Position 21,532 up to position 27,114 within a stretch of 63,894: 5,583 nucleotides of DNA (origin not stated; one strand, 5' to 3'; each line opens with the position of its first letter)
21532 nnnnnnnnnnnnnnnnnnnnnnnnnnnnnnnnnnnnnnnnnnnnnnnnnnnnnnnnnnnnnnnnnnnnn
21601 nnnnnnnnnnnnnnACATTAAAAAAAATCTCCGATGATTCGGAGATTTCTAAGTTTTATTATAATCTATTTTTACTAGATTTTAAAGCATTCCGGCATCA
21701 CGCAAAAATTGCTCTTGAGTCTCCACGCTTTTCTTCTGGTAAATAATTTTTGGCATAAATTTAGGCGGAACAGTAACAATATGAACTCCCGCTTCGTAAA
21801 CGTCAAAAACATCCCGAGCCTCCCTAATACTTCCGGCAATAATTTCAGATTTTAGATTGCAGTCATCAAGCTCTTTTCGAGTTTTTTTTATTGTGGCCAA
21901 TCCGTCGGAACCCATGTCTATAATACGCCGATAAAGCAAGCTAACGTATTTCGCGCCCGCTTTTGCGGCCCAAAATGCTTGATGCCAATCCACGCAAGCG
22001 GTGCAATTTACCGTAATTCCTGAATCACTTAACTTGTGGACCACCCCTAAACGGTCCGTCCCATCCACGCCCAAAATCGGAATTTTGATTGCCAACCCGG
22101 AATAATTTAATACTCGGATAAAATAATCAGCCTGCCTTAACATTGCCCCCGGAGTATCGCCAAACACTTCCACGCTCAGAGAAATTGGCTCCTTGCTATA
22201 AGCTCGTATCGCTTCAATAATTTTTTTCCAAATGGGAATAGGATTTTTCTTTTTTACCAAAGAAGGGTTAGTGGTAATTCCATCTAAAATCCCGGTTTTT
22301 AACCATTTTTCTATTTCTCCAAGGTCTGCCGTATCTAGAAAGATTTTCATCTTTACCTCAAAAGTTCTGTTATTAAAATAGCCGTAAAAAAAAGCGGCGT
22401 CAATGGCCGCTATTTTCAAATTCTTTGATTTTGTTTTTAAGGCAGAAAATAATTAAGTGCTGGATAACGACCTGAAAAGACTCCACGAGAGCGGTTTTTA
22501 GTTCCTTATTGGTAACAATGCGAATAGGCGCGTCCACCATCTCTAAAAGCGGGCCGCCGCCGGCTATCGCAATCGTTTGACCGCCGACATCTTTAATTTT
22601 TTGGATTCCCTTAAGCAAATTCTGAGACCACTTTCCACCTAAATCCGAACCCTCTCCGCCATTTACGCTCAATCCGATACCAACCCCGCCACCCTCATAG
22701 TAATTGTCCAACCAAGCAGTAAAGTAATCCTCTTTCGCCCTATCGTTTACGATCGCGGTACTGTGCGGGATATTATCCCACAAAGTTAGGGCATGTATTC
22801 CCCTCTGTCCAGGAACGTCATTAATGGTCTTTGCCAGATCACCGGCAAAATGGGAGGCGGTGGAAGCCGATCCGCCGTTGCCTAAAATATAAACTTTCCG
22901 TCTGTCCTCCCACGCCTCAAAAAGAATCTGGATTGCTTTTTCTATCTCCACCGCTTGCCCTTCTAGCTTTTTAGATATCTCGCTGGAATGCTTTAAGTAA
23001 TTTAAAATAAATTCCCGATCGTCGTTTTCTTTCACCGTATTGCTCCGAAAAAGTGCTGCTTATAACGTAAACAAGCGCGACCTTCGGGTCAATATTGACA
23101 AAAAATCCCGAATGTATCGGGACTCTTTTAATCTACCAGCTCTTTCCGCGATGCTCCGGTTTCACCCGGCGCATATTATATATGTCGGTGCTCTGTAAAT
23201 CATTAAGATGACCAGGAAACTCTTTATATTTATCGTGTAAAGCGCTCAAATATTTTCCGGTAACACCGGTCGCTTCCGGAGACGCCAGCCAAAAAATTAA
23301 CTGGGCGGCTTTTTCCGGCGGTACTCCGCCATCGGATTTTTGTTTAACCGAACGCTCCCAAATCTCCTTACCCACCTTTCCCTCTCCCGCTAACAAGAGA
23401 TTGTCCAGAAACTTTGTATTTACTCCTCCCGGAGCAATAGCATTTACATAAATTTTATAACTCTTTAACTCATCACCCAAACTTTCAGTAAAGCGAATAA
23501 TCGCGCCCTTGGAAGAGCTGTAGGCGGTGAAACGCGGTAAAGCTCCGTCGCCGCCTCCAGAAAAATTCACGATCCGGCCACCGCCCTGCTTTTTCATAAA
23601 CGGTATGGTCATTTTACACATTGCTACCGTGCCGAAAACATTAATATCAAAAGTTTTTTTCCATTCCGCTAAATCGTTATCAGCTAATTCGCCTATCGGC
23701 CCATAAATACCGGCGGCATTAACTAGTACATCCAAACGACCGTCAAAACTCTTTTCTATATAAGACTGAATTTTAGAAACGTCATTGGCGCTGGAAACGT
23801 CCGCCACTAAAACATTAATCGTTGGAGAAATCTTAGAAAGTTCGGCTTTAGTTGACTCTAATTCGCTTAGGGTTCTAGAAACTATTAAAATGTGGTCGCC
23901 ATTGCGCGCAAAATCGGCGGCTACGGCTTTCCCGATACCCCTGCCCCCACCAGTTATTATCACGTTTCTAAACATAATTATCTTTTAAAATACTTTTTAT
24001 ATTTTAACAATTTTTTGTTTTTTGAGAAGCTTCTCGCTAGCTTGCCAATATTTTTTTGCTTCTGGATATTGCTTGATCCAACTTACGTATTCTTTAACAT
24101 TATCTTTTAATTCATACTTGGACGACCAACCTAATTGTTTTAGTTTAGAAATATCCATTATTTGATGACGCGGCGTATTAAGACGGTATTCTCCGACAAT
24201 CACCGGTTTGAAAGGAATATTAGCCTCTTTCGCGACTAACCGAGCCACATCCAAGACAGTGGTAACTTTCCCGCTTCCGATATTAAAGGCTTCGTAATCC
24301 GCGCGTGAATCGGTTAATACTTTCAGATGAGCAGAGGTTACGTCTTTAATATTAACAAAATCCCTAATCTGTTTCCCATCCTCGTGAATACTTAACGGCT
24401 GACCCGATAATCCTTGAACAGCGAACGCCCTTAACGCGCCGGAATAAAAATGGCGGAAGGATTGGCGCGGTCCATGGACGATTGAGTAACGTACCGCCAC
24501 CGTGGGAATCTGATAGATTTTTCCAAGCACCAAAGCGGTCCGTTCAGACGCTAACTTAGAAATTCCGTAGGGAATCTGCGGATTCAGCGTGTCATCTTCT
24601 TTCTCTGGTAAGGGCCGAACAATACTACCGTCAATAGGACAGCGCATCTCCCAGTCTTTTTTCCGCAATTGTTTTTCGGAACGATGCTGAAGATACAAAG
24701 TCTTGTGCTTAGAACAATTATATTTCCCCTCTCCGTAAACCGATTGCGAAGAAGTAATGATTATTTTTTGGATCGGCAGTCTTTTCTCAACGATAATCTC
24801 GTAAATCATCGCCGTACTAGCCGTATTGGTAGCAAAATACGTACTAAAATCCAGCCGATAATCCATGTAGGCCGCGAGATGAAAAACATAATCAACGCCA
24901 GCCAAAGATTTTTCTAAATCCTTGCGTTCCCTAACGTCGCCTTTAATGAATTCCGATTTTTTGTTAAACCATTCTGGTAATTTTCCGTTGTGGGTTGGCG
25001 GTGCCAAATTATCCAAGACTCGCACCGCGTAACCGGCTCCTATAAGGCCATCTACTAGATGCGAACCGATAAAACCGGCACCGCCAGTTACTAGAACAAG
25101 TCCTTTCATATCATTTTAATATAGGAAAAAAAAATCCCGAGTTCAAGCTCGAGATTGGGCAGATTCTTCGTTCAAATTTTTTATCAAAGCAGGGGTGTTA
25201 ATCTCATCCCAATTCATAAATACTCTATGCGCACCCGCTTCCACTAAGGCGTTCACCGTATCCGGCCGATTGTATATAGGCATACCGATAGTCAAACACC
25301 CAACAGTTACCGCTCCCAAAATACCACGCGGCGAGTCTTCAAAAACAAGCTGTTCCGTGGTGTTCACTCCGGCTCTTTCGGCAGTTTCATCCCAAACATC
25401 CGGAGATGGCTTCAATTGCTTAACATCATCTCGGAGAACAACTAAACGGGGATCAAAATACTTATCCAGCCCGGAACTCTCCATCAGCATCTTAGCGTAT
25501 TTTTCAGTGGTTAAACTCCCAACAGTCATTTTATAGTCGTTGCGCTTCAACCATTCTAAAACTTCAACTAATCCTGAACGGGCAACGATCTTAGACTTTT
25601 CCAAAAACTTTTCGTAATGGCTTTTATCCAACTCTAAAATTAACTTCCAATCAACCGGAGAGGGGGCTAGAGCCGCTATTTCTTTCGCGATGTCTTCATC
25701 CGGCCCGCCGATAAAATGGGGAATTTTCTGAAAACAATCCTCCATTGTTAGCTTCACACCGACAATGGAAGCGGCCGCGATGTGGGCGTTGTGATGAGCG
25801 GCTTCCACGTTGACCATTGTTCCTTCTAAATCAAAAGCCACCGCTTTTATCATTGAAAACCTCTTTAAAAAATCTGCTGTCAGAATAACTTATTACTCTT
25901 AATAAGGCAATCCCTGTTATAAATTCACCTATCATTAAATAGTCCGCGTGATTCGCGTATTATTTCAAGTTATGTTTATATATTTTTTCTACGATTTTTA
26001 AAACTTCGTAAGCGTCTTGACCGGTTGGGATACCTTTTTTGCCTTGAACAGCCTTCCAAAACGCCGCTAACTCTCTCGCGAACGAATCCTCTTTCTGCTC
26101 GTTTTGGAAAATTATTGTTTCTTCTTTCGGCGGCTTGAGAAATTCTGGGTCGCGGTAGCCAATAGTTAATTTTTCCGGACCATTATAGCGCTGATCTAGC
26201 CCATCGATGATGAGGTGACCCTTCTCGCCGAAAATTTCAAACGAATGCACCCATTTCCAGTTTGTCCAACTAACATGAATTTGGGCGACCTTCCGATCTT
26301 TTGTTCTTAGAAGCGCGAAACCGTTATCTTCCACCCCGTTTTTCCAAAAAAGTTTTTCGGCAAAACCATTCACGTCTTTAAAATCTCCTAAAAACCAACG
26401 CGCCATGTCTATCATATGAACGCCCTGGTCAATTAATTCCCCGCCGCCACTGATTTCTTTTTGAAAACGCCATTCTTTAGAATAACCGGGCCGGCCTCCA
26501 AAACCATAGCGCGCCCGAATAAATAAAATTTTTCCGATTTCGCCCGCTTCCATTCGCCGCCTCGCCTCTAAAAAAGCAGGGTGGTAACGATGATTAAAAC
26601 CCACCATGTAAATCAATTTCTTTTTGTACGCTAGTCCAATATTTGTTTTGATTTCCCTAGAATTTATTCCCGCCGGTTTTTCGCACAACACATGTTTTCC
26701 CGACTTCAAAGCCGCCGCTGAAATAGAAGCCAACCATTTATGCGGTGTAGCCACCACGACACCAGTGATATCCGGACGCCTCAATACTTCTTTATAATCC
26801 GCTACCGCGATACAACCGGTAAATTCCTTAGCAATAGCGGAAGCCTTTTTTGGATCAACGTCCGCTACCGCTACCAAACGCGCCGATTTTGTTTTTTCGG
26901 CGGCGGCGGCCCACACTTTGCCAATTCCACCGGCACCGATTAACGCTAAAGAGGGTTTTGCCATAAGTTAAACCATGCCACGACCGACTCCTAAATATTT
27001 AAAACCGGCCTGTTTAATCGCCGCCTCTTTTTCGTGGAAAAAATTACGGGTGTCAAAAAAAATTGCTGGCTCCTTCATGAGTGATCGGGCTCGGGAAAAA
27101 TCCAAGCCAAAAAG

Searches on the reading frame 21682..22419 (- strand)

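Call 8: search_protein_families(library=pfam, proteins=[window:21682-22419:-], max_evalue=0.0001)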
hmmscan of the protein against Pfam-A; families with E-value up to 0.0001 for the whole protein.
window:21682-22419:- (245 aa): 1 family
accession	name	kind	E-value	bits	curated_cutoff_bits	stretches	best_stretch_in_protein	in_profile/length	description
PF00923.25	TAL_FSA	-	2.8e-33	115.9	27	1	26-231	1-238/285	Transaldolase/Fructose-6-phosphate aldolase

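Call 46: search_protein_families(library=ncbifam, proteins=[window:21682-22419:-], max_evalue=0.00001)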
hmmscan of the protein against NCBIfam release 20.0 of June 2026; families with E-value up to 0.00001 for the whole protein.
window:21682-22419:- (245 aa): 5 families
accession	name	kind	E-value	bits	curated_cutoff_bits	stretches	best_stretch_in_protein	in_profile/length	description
TIGR00875.1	fsa_talC_mipB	equivalog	9.2e-38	129.8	245.95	1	24-241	1-208/213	fructose-6-phosphate aldolase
TIGR02134.1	transald_staph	equivalog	1.3e-25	90.5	281.95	1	21-242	3-228/236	transaldolase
NF009299.0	PRK12656.1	equivalog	3e-25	89.1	214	1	24-223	1-194/222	fructose-6-phosphate aldolase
NF009296.0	PRK12653.1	subfamily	7.9e-23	81.4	306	1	24-226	1-195/220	fructose-6-phosphate aldolase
TIGR00874.1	talAB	equivalog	9.3e-09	35.1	396.2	0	92-234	105-259/317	transaldolase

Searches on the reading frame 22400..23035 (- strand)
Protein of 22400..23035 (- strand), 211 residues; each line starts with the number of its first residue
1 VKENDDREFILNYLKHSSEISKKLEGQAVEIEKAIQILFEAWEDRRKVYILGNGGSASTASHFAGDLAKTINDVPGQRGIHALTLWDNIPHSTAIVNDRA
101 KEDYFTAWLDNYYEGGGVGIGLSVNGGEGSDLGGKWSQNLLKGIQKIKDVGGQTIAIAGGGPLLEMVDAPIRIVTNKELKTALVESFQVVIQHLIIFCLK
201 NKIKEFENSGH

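Call 8: search_protein_families(library=pfam, proteins=[window:22400-23035:-], max_evalue=0.0001)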
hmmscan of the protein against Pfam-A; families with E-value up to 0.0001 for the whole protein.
window:22400-23035:- (211 aa): 1 family
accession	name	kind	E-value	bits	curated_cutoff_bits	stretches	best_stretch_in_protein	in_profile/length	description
PF13580.11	SIS_2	-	1.2e-08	35.5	27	1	13-71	2-61/138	SIS domain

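Call 46: search_protein_families(library=ncbifam, proteins=[window:22400-23035:-], max_evalue=0.00001)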
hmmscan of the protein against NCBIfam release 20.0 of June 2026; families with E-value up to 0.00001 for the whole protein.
window:22400-23035:- (211 aa): 4 families
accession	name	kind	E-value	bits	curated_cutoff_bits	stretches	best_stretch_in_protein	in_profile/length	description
TIGR00441.1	gmhA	equivalog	2.3e-15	57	209.45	1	36-198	2-152/154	D-sedoheptulose 7-phosphate isomerase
NF001628.0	PRK00414.1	equivalog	1.1e-10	41.5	265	1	13-200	9-187/192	D-sedoheptulose 7-phosphate isomerase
NF010546.0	PRK13936.1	equivalog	5.5e-10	39.3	276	1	24-195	22-184/197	phosphoheptose isomerase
NF010547.0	PRK13938.1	equivalog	2.3e-07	30.7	320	1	41-176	41-167/196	D-sedoheptulose 7-phosphate isomerase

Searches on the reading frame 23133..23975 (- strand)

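Call 8: search_protein_families(library=pfam, proteins=[window:23133-23975:-], max_evalue=0.0001)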
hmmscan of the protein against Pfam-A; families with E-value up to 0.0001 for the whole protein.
window:23133-23975:- (280 aa): 5 families
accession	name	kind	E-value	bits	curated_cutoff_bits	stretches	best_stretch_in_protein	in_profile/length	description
PF00106.31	adh_short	-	1.4e-50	171.9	26.6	1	4-192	2-189/195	short chain dehydrogenase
PF13561.12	adh_short_C2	-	4.6e-42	144.7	27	1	12-243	6-229/236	Enoyl-(Acyl carrier protein) reductase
PF08659.16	KR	-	4e-09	37.1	22.6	1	5-123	3-123/180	KR domain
PF23441.1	SDR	-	2e-07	31.1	27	1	4-216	9-223/258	SDR-like rossmann domain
PF03435.24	Sacchrp_dh_NADP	-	3.9e-05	24.4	25.1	0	5-91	1-79/129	Saccharopine dehydrogenase NADP binding domain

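Call 46: search_protein_families(library=ncbifam, proteins=[window:23133-23975:-], max_evalue=0.00001)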
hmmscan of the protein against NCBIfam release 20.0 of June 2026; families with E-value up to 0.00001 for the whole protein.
window:23133-23975:- (280 aa): 222 families (the best 25 are shown)
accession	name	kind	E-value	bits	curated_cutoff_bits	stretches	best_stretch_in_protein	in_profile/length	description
NF005559.1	PRK07231.1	subfamily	2.5e-46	158.2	215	1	3-243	5-241/249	glucose 1-dehydrogenase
NF009466.0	PRK12826.1-2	subfamily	5.2e-45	153.8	222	1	3-248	4-243/248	3-oxoacyl-ACP reductase FabG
NF004791.0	PRK06138.1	equivalog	6.5e-44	150.1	312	1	4-243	7-243/252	SDR family oxidoreductase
NF004203.0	PRK05653.2-4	subfamily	1e-41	143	313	1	5-241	9-248/260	3-oxoacyl-ACP reductase FabG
NF005806.0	PRK07666.1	equivalog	2.7e-39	134.9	286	1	4-194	9-198/239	3-ketoacyl-ACP reductase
NF005067.0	PRK06484.1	equivalog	4.8e-39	134.3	713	1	3-244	10-246/524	short chain dehydrogenase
NF005672.0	PRK07454.1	equivalog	6.8e-39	133.5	234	1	3-192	7-195/241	SDR family oxidoreductase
NF004198.0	PRK05653.1-3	equivalog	5.9e-38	130.7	296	1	3-243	8-240/248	3-oxoacyl-ACP reductase FabG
NF004818.0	PRK06172.1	equivalog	1e-37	129.9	336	1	6-243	11-244/253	SDR family oxidoreductase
NF052558.1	MBtsdlDhBudC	equivalog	1.1e-37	130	270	1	4-243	5-235/250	meso-2,3-butanediol dehydrogenase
NF009468.0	PRK12826.1-4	equivalog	5.3e-37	127.9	318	1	3-243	8-241/256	SDR family oxidoreductase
NF005909.0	PRK07890.1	subfamily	5.4e-36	124.2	258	1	4-245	9-253/260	short chain dehydrogenase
TIGR03971.1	SDR_subfam_1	subfamily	5.9e-36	124.2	300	1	5-243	6-262/271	mycofactocin-coupled SDR family oxidoreductase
NF047923.1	pyridox_DH_SDR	equivalog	7.1e-36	124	325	1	3-244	4-235/243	pyridoxal 4-dehydrogenase, SDR-type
NF005681.0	PRK07478.1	subfamily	1.2e-35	123.1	267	1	4-243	8-243/254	SDR family oxidoreductase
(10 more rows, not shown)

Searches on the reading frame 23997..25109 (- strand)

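Call 8: search_protein_families(library=pfam, proteins=[window:23997-25109:-], max_evalue=0.0001)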
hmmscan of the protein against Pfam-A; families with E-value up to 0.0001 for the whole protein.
window:23997-25109:- (370 aa): 8 families
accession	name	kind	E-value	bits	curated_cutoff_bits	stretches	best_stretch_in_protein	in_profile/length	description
PF01370.27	Epimerase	-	1.7e-42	145.9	20.9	2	5-130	1-124/240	NAD dependent epimerase/dehydratase family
PF16363.11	GDP_Man_Dehyd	-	7e-34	118.2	27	2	6-130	1-138/332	GDP-mannose 4,6 dehydratase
PF01073.25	3Beta_HSD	-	1.8e-17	63.7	22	1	6-130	1-125/280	3-beta hydroxysteroid dehydrogenase/isomerase family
PF07993.18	NAD_binding_4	-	1.3e-10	41.3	20.1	1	7-216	1-210/258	Male sterility protein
PF04321.23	RmlD_sub_bind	-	9.5e-09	35.2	27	1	170-342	114-282/287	RmlD substrate binding domain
PF02719.21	Polysacc_synt_2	-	6.8e-08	32.5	20.2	1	5-121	1-128/293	Polysaccharide biosynthesis protein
PF05368.20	NmrA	-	2.2e-07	31.2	27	1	1-82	1-80/298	NmrA-like family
PF13460.12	NAD_binding_10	-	3.7e-06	27.4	27.2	1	9-167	1-144/184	NAD(P)H-binding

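Call 46: search_protein_families(library=ncbifam, proteins=[window:23997-25109:-], max_evalue=0.00001)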
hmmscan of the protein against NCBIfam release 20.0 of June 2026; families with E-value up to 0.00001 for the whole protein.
window:23997-25109:- (370 aa): 21 families
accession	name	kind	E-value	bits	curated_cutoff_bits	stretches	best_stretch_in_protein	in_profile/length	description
TIGR01179.1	galE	equivalog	6.9e-35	120.4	262.3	2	5-130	2-130/332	UDP-glucose 4-epimerase GalE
TIGR01181.1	dTDP_gluc_dehyt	equivalog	1.1e-34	120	365.1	2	170-348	140-314/321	dTDP-glucose 4,6-dehydratase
TIGR04180.1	EDH_00030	hypoth_equivalog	1.4e-32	113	475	2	5-131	1-131/297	NAD-dependent 4,6-dehydratase LegB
TIGR02197.1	heptose_epim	equivalog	3.5e-28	98.7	274.6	2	5-136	1-129/316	ADP-glyceromanno-heptose 6-epimerase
NF011728.1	PRK15181.1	equivalog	1.4e-21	76.9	760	2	167-345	151-337/348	Vi polysaccharide biosynthesis UDP-N-acetylglucosaminuronic acid C-4 epimerase TviC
TIGR03466.1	HpnA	hypoth_equivalog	4.6e-18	65.2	367.65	1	5-128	3-120/327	hopanoid-associated sugar epimerase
NF007582.0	PRK10217.1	equivalog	1.9e-17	63.4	698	1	174-345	153-331/355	dTDP-glucose 4,6-dehydratase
NF007956.0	PRK10675.1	subfamily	2.7e-17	62.9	394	1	5-127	3-130/338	UDP-glucose 4-epimerase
NF007490.0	PRK10084.1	subfamily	1.8e-16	60.1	649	1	5-345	3-334/361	dTDP-glucose 4,6-dehydratase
NF042422.1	oxyalk_red_OleD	equivalog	5.9e-13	48.9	580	1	5-127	3-116/329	2-alkyl-3-oxoalkanoate reductase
NF047922.1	GDPFucSynFcl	equivalog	2e-12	47.2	500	1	180-345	133-301/308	GDP-L-fucose synthase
NF008360.0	PRK11150.1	equivalog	3e-11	43.1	452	1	181-347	140-308/310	ADP-glyceromanno-heptose 6-epimerase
NF043036.1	ErythonDh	equivalog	3.4e-11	42.9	325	1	5-128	3-132/321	D-erythronate dehydrogenase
NF042423.1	oxyalk_red_Shew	equivalog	3.6e-11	42.7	580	1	5-129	11-126/331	2-alkyl-3-oxoalkanoate reductase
NF041293.1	G6PDh_Azf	equivalog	4.4e-10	39.4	400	1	2-141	2-134/252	NAD-dependent glucose-6-phosphate dehydrogenase Azf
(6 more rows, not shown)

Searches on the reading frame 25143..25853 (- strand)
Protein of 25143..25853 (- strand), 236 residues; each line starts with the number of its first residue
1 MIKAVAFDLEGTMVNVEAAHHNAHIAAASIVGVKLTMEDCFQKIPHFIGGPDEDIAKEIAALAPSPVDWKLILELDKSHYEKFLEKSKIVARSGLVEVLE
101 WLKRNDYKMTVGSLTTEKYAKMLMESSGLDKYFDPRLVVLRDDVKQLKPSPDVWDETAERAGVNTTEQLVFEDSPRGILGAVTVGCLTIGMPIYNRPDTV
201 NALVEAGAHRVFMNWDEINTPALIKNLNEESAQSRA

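Call 8: search_protein_families(library=pfam, proteins=[window:25143-25853:-], max_evalue=0.0001)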
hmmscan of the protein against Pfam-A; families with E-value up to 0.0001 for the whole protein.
window:25143-25853:- (236 aa): 2 families
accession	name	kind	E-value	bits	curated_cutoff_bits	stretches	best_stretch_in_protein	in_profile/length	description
PF13419.12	HAD_2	-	4.2e-21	76.3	23.8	1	6-190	2-177/178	Haloacid dehalogenase-like hydrolase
PF00702.32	Hydrolase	-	8.7e-16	59.3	26.4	1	2-184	1-190/191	haloacid dehalogenase-like hydrolase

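Call 46: search_protein_families(library=ncbifam, proteins=[window:25143-25853:-], max_evalue=0.00001)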
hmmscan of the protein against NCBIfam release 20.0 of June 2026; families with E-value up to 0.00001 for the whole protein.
window:25143-25853:- (236 aa): 24 families
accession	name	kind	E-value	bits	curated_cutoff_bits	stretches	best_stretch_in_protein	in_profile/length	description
TIGR02009.1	PGMB-YQAB-SF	subfamily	1.4e-21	77.6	153.35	1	2-188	1-183/186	beta-phosphoglucomutase family hydrolase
NF008000.0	PRK10725.1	equivalog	9.8e-17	61.7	215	1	4-182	7-176/188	fructose-1-phosphate/6-phosphogluconate phosphatase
NF046057.1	bifunc_MtlD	equivalog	1.3e-15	56.9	800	1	2-196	7-196/683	bifunctional mannitol-1-phosphate dehydrogenase/phosphatase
NF053653.1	InDiPhoBT2121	equivalog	3.5e-15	56.2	245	1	2-217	1-210/216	inorganic diphosphatase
TIGR01990.1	bPGM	equivalog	1.1e-14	54.8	189.4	1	2-191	1-186/187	beta-phosphoglucomutase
NF009695.0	PRK13222.1-2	equivalog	1.2e-12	47.8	225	1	2-201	6-204/226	phosphoglycolate phosphatase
NF009804.0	PRK13288.1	equivalog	3.7e-12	46.2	218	1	1-190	2-180/215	pyrophosphatase PpaX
TIGR02253.1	CTE7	subfamily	3.8e-12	46.4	169.75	1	1-191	1-194/221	TIGR02253 family HAD-type hydrolase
NF009697.0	PRK13222.1-4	equivalog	8.6e-11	41.6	327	1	2-194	7-197/232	phosphoglycolate phosphatase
TIGR01509.1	HAD-SF-IA-v3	subfamily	1.4e-10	41.6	29.4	1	128-191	95-154/154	HAD-IA family hydrolase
TIGR01449.2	PGP_bact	equivalog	1.5e-09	37.7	180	1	5-199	1-193/213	phosphoglycolate phosphatase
NF009694.0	PRK13222.1-1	equivalog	3.1e-09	36.5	415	1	72-195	94-215/252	phosphoglycolate phosphatase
NF008087.0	PRK10826.1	equivalog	6.4e-09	35.7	191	0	91-192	93-192/222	hexitol phosphatase HxpB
NF008610.0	PRK11587.1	equivalog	1e-08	34.8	282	1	3-191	4-181/219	sugar phosphatase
TIGR01422.2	phosphonatase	equivalog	3.1e-08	33.2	220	1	92-191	100-199/251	phosphonoacetaldehyde hydrolase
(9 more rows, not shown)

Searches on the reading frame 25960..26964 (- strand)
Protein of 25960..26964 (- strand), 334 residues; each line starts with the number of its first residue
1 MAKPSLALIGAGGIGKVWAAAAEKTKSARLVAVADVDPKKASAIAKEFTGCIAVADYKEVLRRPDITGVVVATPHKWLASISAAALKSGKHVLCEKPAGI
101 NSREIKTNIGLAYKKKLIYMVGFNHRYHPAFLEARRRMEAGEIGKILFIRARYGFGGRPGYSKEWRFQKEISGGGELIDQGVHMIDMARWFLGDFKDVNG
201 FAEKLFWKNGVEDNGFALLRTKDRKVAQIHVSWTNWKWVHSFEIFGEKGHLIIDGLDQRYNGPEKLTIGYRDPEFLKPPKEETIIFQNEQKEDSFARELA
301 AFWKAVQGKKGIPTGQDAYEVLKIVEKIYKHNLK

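Call 3: search_protein_families(library=pfam, proteins=[window:25960-26964:-], max_evalue=0.01)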
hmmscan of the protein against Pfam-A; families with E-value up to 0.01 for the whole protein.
window:25960-26964:- (334 aa): 8 families
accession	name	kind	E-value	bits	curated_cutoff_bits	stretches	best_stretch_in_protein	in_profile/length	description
PF22725.1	GFO_IDH_MocA_C3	-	4.1e-32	111.2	27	1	131-251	1-123/124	GFO/IDH/MocA C-terminal domain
PF01408.29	GFO_IDH_MocA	-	2.6e-20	73.8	24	1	7-123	4-120/120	Oxidoreductase family, NAD-binding Rossmann fold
PF02894.22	GFO_IDH_MocA_C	-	3.9e-20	73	22.9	1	137-330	3-208/218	Oxidoreductase family, C-terminal alpha/beta domain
PF03447.22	NAD_binding_3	-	8.9e-07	30.1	24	1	10-94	1-87/116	Homoserine dehydrogenase, NAD binding domain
PF03807.23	F420_oxidored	-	0.00092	20.2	21.6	1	6-85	2-79/94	NADP oxidoreductase coenzyme F420-dependent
PF17836.7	PglD_N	-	0.0012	19.8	23.4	1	6-42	2-38/78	PglD N-terminal domain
PF03435.24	Sacchrp_dh_NADP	-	0.0017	19.1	25.1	1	8-59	3-60/129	Saccharopine dehydrogenase NADP binding domain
PF08635.15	ox_reductase_C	-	0.0057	16.8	22.5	0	145-196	19-68/142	Putative oxidoreductase C terminal domain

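Call 4: search_protein_families(library=ncbifam, proteins=[window:25960-26964:-], max_evalue=0.01)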
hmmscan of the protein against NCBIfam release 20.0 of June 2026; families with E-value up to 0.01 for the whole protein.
window:25960-26964:- (334 aa): 14 families
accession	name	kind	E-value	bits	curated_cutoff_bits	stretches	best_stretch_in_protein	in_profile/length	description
TIGR04380.1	myo_inos_iolG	equivalog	1.4e-44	152.3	355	1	6-328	4-319/330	inositol 2-dehydrogenase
NF052479.1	LevoglcsnDh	equivalog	3.1e-37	128.2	650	1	8-222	8-232/386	levoglucosan dehydrogenase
NF040723.1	UDP-GlcNAcDh_Arch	equivalog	1.8e-27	96.7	450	1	7-324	4-293/302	UDP-N-acetylglucosamine 3-dehydrogenase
NF008607.0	PRK11579.1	subfamily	2.1e-18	66.4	330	1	7-260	8-256/346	oxidoreductase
NF052679.1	InsChiInosDhIolG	equivalog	5.7e-15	55.2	540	1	6-231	5-227/343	bifunctional inositol 2-dehydrogenase/D-chiro-inositol 1-dehydrogenase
NF041392.1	XylDh_Gfo6_Halo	equivalog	6.3e-14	51.5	350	1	7-270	20-289/350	D-xylose 1-dehydrogenase Gfo6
NF007574.0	PRK10206.1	equivalog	2.5e-13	49.8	352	1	46-260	46-254/345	oxidoreductase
NF058561.1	BT_2158_fam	equivalog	8.3e-13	47.7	750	1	7-149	39-180/487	glycoside 3-dehydrogenase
NF058563.1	BT_2159_fam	equivalog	2.5e-12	46.5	650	1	6-199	3-191/350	disaccharide 3-dehydrogenase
NF009825.0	PRK13302.1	equivalog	3.9e-06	26.5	253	1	5-94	8-96/271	aspartate dehydrogenase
NF001319.0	PRK00258.3-3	equivalog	0.00015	20.9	252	1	6-73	125-192/279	shikimate dehydrogenase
NF003995.0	PRK05472.2-4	subfamily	0.0017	17.9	126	1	5-86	85-166/213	redox-sensing transcriptional repressor Rex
TIGR03570.1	NeuD_NnaD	subfamily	0.0038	16.8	160.8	1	6-73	2-66/202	NeuD/PglB/VioB family sugar acetyltransferase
NF009201.0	PRK12549.1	subfamily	0.0061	15.7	235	1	8-74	134-203/286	shikimate dehydrogenase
